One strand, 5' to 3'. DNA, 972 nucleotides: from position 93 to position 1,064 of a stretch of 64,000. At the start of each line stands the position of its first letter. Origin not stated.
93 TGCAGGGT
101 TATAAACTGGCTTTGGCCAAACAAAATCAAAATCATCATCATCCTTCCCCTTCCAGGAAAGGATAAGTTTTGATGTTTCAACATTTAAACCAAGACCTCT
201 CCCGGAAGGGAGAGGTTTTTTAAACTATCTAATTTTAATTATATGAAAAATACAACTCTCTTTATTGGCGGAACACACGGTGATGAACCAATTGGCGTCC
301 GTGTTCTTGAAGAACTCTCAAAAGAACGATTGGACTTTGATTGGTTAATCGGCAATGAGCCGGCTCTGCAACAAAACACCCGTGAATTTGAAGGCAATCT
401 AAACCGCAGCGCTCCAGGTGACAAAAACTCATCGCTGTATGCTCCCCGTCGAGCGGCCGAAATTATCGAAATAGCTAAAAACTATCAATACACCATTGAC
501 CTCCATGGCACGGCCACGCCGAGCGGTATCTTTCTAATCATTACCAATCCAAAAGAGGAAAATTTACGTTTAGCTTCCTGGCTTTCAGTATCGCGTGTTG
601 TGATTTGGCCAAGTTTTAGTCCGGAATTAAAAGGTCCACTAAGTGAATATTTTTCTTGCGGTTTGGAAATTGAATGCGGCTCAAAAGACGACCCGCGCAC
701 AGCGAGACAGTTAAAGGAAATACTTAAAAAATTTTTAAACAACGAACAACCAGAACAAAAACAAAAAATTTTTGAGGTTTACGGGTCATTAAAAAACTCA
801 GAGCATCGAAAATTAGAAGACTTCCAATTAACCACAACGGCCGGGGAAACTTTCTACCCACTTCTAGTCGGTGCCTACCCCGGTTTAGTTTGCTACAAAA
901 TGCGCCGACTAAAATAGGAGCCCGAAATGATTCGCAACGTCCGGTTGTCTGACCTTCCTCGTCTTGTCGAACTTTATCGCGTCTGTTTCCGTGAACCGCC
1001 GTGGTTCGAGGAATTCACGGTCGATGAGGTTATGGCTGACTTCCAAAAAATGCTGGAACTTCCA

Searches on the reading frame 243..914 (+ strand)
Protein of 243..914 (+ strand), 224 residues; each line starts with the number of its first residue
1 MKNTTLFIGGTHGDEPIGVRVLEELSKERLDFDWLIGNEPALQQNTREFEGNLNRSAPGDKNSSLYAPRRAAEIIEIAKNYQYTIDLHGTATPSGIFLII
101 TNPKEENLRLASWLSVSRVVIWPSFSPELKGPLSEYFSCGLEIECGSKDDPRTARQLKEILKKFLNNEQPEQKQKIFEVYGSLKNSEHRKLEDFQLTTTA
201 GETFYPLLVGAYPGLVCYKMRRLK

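Call 39: find_encoding_contigs(protein=window:243-914:+, flank=10000, max_places=1)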
Protein window:243-914:+ (224 aa): 3 contigs read that carry it; 1 place shown.
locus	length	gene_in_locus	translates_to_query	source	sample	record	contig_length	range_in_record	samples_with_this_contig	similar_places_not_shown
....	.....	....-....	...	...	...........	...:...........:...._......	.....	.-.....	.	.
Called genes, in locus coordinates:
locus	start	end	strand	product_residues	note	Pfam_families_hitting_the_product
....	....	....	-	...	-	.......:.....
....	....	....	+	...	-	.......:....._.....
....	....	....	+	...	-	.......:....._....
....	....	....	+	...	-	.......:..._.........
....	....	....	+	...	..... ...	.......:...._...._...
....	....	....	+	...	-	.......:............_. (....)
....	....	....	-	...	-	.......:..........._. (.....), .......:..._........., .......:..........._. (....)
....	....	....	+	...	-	-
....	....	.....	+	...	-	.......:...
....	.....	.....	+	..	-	-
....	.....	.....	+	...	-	-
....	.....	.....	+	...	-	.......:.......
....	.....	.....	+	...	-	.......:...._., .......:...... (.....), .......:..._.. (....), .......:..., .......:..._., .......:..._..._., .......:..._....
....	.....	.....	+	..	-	-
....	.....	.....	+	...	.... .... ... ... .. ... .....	-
